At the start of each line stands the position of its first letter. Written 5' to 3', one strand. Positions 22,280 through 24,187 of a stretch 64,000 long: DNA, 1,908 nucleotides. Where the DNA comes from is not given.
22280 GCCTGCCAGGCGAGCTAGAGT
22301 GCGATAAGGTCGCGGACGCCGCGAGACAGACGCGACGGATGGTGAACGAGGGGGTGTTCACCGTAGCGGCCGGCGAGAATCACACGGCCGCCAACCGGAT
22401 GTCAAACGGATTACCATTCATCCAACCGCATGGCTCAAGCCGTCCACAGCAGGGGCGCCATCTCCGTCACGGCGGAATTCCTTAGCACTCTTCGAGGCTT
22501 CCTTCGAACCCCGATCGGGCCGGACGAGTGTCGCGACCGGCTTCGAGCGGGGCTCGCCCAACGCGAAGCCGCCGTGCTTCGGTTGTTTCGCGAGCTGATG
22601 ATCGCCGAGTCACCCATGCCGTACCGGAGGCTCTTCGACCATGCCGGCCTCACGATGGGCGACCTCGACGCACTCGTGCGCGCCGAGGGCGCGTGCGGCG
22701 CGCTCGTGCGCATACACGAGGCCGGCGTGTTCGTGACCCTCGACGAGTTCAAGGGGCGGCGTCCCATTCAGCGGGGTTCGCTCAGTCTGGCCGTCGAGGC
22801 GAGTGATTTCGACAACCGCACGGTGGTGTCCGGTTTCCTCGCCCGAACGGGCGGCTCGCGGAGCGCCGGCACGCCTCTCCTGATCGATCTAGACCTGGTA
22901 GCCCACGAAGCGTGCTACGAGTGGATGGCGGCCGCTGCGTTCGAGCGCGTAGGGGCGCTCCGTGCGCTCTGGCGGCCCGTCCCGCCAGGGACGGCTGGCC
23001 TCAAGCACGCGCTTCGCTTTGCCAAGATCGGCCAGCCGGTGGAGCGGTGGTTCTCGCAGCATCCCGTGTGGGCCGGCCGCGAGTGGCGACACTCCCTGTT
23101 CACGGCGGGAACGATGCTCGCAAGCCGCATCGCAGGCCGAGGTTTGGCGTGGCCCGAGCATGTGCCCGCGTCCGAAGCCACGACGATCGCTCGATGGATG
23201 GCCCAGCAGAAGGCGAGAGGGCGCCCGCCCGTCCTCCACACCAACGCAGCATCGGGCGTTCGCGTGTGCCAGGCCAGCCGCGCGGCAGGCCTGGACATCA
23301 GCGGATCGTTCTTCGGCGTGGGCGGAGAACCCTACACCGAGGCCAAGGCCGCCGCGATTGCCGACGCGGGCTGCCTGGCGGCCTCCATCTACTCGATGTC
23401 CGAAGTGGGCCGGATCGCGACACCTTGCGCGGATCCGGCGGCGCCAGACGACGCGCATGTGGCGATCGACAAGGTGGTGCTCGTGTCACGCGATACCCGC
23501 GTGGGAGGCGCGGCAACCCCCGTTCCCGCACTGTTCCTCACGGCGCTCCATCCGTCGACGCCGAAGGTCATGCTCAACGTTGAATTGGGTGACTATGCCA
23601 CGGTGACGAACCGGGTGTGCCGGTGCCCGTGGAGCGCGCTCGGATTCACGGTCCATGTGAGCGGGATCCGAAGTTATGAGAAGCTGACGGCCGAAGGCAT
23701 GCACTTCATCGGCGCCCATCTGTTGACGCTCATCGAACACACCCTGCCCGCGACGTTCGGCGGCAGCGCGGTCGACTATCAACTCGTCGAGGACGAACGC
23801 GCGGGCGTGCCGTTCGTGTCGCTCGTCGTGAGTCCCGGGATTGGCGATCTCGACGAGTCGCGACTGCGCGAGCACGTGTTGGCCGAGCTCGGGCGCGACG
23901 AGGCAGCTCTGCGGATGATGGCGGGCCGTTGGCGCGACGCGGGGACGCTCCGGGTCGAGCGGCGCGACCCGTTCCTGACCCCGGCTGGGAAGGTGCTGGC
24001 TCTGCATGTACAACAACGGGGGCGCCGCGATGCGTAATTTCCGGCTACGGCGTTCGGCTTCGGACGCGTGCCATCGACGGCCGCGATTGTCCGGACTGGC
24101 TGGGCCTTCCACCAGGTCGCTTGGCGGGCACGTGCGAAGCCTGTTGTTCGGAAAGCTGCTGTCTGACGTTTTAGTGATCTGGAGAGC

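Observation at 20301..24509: Exact 59-nt direct repeat of the tRNA-Leu(CAA) 3' half brackets a 4.1-kb islet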

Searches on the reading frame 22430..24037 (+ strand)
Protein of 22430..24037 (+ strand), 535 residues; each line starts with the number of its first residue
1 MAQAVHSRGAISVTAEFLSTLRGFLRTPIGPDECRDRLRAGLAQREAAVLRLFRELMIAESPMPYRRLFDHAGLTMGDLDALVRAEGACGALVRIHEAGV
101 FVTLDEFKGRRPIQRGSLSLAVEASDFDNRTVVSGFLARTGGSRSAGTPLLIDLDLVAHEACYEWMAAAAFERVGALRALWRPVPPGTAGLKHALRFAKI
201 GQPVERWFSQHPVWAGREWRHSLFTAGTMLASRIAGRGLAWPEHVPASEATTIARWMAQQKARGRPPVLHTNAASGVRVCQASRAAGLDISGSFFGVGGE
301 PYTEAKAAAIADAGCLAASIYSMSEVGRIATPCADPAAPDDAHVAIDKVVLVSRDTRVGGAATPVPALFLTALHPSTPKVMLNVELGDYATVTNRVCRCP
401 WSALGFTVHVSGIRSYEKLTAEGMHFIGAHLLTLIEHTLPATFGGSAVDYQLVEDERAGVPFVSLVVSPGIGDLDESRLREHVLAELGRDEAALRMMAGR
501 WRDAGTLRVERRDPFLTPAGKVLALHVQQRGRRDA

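Call 10: search_protein_families(library=pfam, proteins=[window:22430-24034:+], max_evalue=0.1)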
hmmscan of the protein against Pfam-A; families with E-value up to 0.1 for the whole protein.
window:22430-24034:+ (535 aa): 0 families

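Call 11: find_encoding_contigs(protein=window:22430-24037:+, flank=10000, max_places=10)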
Protein window:22430-24037:+ (535 aa): 4 contigs read that carry it; 4 places shown.
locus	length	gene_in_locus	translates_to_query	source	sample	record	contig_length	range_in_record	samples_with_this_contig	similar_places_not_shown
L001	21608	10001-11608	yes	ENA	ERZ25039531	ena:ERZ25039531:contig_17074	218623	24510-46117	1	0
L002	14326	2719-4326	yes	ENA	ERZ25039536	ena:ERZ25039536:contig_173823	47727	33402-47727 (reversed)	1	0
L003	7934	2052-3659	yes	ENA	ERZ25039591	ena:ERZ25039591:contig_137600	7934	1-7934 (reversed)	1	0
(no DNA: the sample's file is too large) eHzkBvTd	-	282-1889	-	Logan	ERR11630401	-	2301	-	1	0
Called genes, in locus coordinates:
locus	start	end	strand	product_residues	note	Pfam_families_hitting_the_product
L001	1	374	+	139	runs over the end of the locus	PF05050:Methyltransf_21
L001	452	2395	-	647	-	PF01011:PQQ, PF13360:PQQ_2 (faint)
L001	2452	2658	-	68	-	PF26540:GcpE_C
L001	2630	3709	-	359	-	PF04551:GcpE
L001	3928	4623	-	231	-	PF04203:Sortase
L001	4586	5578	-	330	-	-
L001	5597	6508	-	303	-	-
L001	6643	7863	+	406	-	-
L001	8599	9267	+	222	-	-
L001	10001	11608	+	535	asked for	-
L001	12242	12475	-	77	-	-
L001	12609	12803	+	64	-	PF25206:DUF7836 (faint)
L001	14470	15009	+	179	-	-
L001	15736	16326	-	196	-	PF13481:AAA_25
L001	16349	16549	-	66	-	-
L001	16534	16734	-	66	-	-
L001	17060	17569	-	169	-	-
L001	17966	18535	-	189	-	-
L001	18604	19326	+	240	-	-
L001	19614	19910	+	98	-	-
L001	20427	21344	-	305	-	PF00535:Glycos_transf_2, PF10111:Glyco_tranf_2_2, PF13641:Glyco_tranf_2_3, PF22181:TarS_linker (weak)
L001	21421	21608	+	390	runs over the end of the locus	PF06965:Na_H_antiport_1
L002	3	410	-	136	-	?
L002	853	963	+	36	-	-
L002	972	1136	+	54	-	-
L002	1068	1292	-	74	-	-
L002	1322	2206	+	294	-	-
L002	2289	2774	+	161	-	-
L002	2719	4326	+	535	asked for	-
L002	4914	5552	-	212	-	-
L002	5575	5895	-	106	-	-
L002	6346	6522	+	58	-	-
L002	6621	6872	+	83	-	-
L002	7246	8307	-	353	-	PF00535:Glycos_transf_2, PF10111:Glyco_tranf_2_2, PF13641:Glyco_tranf_2_3, PF22181:TarS_linker (weak)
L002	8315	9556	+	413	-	PF06965:Na_H_antiport_1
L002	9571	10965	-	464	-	PF14378:PAP2_3 (weak), PF01569:PAP2 (weak)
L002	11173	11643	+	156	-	PF04657:DMT_YdcZ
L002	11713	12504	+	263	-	PF07715:Plug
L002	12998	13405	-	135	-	-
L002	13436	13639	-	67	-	-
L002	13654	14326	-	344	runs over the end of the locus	PF04371:PAD_porph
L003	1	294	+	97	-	?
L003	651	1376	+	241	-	-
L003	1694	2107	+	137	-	-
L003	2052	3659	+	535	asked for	-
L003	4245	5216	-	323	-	-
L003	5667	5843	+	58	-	-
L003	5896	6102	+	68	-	-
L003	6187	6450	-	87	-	-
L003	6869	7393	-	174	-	PF00535:Glycos_transf_2 (weak)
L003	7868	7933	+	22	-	?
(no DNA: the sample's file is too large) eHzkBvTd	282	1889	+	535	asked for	-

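Call 18: find_homologous_proteins(query=window:22430-24037:+, max_evalue=0.001)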
Query window:22430-24037:+ (535 aa): 837 proteins with E <= 0.001 among 8000 candidates; the best 120 are listed.
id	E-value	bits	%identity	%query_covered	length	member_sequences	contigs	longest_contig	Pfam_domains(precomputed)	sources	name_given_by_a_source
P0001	0.0e+0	1126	94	100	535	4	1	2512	-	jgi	jgi:hypothetical protein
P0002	2.8e-216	737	61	100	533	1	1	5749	-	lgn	-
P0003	4.3e-214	730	62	100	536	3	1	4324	-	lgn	-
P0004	5.9e-208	710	62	96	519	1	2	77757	-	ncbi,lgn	ncbi:MAG: hypothetical protein ABL986_08910 [Vicinamibacterales bacterium]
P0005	2.0e-200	685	61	98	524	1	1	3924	-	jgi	jgi:hypothetical protein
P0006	1.4e-195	669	58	99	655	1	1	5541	-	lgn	-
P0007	1.6e-195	669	57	100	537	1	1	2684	-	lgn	-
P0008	1.0e-193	663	57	99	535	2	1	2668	-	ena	-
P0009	2.4e-174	599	55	97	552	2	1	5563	-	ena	-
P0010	5.2e-171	588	53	97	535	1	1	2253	-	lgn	-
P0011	3.9e-169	582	55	98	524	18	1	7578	-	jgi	jgi:hypothetical protein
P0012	1.2e-168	580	51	99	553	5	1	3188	-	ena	-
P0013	1.0e-166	574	55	100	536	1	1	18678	-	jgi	jgi:hypothetical protein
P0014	3.8e-166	572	54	98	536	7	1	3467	-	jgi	jgi:hypothetical protein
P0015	6.7e-166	571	50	99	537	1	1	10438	-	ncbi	-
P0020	1.8e-154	533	50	97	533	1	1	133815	-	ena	-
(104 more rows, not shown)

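Call 19: find_encoding_contigs(protein=P0004, flank=8000, max_places=3)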
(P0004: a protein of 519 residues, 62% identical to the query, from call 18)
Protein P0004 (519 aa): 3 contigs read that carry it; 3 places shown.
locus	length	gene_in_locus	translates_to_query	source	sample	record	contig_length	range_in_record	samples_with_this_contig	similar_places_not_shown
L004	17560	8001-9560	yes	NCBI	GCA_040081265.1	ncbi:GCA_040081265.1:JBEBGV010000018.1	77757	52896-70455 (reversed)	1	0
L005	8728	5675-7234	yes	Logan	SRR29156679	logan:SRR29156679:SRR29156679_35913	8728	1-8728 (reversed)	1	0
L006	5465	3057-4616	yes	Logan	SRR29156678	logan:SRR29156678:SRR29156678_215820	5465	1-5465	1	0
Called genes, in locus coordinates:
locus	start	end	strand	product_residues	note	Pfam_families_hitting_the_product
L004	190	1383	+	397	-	PF00155:Aminotran_1_2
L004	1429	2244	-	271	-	PF20795:DUF6841 (weak)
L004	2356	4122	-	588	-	PF27463:Rv1490 (weak)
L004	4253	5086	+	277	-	-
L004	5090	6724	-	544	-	-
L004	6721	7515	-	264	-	PF05090:HTTM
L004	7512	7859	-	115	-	-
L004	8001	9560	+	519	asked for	-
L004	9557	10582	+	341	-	PF13379:NMT1_2, PF04069:OpuAC (weak), PF09084:NMT1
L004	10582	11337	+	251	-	PF00528:BPD_transp_1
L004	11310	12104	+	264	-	PF00005:ABC_tran, PF13304:AAA_21 (faint)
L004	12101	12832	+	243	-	PF00528:BPD_transp_1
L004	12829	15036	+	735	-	PF01943:Polysacc_synt, PF13440:Polysacc_synt_3, PF13489:Methyltransf_23 (weak), PF13649:Methyltransf_25, PF13847:Methyltransf_31 (weak), PF08241:Methyltransf_11, PF08242:Methyltransf_12 (weak)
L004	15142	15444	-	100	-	-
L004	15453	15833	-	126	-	-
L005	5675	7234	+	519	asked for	-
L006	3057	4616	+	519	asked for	-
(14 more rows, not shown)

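Call 20: find_encoding_contigs(protein=P0020, flank=8000, max_places=3)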
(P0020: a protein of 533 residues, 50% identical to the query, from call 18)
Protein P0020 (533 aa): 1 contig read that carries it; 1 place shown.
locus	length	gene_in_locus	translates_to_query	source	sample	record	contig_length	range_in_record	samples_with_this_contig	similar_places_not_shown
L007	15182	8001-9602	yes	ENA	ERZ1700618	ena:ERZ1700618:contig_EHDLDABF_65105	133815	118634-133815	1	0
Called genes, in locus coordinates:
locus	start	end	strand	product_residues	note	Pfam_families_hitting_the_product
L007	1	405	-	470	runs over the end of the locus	PF01758:SBF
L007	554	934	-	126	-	PF00141:peroxidase (weak)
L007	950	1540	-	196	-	-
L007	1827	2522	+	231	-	PF00989:PAS, PF08448:PAS_4 (faint), PF13426:PAS_9, PF00196:GerE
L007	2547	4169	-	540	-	PF03150:CCP_MauG, PF00034:Cytochrom_C (faint)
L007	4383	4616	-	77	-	-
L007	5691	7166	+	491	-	PF01943:Polysacc_synt, PF13440:Polysacc_synt_3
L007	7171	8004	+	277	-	PF08241:Methyltransf_11, PF13649:Methyltransf_25, PF13847:Methyltransf_31, PF08242:Methyltransf_12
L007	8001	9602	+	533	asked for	-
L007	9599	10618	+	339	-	PF09084:NMT1 (weak)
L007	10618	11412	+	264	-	PF00528:BPD_transp_1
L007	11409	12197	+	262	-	PF00005:ABC_tran, PF13304:AAA_21 (faint)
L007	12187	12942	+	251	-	PF00528:BPD_transp_1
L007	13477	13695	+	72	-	-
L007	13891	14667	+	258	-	PF13358:DDE_3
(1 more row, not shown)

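Call 21: find_encoding_contigs(protein=P0013, flank=8000, max_places=3)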
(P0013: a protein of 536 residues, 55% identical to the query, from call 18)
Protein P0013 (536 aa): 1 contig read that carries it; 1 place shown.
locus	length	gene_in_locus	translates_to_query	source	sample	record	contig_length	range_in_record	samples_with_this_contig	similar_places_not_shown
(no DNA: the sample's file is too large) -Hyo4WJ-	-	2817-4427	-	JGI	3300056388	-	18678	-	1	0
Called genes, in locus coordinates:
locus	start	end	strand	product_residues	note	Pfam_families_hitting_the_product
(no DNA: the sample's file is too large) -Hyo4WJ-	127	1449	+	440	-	PF03952:Enolase_N, PF00113:Enolase_C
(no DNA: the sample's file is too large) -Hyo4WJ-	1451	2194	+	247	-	PF00300:His_Phos_1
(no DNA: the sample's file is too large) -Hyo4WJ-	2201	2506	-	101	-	-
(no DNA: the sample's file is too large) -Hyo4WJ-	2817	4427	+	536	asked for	-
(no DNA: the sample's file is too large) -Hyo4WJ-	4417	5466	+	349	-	-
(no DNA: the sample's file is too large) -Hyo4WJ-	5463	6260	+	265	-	PF00528:BPD_transp_1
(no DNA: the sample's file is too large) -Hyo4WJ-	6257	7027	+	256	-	PF00005:ABC_tran, PF13304:AAA_21 (faint)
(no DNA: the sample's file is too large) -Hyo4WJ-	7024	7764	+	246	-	PF00528:BPD_transp_1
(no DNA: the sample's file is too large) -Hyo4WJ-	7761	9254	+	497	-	PF01943:Polysacc_synt, PF13440:Polysacc_synt_3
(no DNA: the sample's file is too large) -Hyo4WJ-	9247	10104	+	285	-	PF13489:Methyltransf_23 (weak), PF08241:Methyltransf_11, PF08242:Methyltransf_12, PF13649:Methyltransf_25, PF13847:Methyltransf_31 (weak)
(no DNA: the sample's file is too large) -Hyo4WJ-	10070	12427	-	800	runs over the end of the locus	PF13231:PMT_2 (weak)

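Call 24: search_protein_families(library=ncbifam, proteins=[window:22430-24034:+, L003:651-1373:+], max_evalue=1)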
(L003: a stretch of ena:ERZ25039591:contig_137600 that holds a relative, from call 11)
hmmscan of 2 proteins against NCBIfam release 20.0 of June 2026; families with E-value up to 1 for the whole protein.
window:22430-24034:+ (535 aa): 0 families

L003:651-1373:+ (241 aa): 0 families

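Call 25: search_protein_families(library=phrogs, proteins=[L001:15736-16326:-, L001:17060-17596:-, L001:16534-17001:-, L001:16349-16546:-, L001:14470-15006:+, L001:13251-13649:+, L001:12609-12800:+, L003:651-1373:+], max_evalue=1)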
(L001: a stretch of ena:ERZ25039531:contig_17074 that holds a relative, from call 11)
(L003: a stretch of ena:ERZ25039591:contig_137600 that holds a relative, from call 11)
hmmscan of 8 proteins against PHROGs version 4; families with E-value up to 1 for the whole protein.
L001:15736-16326:- (196 aa): 8 families
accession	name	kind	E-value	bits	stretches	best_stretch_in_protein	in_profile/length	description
phrog_2850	-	unknown function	4e-18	66.6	1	4-157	182-335/465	-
phrog_906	-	DNA, RNA and nucleotide metabolism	7.9e-15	55.7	1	3-163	550-707/872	DNA polymerase/primase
phrog_3123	-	unknown function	4.4e-07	29.8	1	3-138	364-515/583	-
phrog_6012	-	DNA, RNA and nucleotide metabolism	3.6e-05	24.2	1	4-149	173-309/447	DNA helicase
phrog_3228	-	DNA, RNA and nucleotide metabolism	0.0015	17.9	1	90-175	488-580/766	replicative helicase-primase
phrog_239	-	DNA, RNA and nucleotide metabolism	0.033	14.1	1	80-171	466-578/801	DNA primase/helicase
phrog_33088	-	unknown function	0.23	12.4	1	3-28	43-65/67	-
phrog_6357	-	unknown function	0.39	10.9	1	124-157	158-191/321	-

L001:17060-17596:- (178 aa): 3 families
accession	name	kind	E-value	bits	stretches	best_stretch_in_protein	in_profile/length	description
phrog_31572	-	unknown function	0.25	12.4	0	44-97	29-80/105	-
phrog_20553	-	unknown function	0.25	11.2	1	4-108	335-448/471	-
phrog_17808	-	unknown function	0.26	12.5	1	45-73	60-88/137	-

L001:16534-17001:- (155 aa): 1 family
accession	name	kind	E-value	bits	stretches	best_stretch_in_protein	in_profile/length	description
phrog_34011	-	unknown function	0.2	13.3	1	65-83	22-40/55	-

L001:16349-16546:- (65 aa): 0 families

L001:14470-15006:+ (179 aa): 0 families

L001:13251-13649:+ (133 aa): 1 family
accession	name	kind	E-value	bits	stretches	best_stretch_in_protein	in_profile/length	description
phrog_7011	-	DNA, RNA and nucleotide metabolism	0.036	14.4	1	24-95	231-298/303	Gp2.5-like ssDNA binding protein and ssDNA annealing protein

L001:12609-12800:+ (64 aa): 10 families
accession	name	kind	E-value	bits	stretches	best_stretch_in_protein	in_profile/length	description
phrog_1076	-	transcription regulation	0.027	14.9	1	16-59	97-140/339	FmdB-like transcriptional regulator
phrog_1474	-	unknown function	0.028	15.6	1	14-47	59-92/99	unknown function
phrog_10675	-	unknown function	0.04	15.1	1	15-49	6-44/98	-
phrog_28451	-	unknown function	0.087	13.9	1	8-44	10-45/67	-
phrog_1305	-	DNA, RNA and nucleotide metabolism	0.23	11.8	1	14-52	16-65/226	DNA binding protein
phrog_3401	-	unknown function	0.3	12.4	0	13-25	35-47/64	-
phrog_4967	-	unknown function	0.35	12.4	1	9-61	24-75/86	-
phrog_32384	-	unknown function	0.36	11.6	1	4-50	12-60/215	-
phrog_5835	-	unknown function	0.38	12.3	0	8-24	9-25/97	-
phrog_34445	-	unknown function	0.98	10.6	0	15-33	28-46/117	-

L003:651-1373:+ (241 aa): 1 family
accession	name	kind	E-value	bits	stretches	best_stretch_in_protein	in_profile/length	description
phrog_13419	-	unknown function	0.71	10.7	1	82-115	3-36/50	-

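Call 31: find_encoding_contigs(protein=P0001, flank=10000, max_places=10)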
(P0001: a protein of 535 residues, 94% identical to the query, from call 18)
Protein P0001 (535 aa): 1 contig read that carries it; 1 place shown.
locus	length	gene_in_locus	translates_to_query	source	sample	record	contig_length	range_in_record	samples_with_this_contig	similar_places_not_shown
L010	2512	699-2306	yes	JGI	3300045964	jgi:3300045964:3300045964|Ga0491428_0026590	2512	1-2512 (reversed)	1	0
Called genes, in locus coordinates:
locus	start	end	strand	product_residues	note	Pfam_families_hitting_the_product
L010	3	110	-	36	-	?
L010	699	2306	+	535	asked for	-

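Call 63: search_solved_structures(query=A3, max_evalue=1, show_alignments=1)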
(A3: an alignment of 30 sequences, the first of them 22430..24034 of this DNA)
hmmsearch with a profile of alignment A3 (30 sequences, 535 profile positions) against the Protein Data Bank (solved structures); distinct sequences matched with E-value up to 1: 2.
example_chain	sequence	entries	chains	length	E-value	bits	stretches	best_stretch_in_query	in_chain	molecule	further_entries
9s3l_A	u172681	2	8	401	0.0024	19.5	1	297-403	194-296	Phenylacetate-CoA ligase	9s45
4e0f_A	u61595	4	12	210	0.06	14.9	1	107-163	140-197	Riboflavin synthase subunit alpha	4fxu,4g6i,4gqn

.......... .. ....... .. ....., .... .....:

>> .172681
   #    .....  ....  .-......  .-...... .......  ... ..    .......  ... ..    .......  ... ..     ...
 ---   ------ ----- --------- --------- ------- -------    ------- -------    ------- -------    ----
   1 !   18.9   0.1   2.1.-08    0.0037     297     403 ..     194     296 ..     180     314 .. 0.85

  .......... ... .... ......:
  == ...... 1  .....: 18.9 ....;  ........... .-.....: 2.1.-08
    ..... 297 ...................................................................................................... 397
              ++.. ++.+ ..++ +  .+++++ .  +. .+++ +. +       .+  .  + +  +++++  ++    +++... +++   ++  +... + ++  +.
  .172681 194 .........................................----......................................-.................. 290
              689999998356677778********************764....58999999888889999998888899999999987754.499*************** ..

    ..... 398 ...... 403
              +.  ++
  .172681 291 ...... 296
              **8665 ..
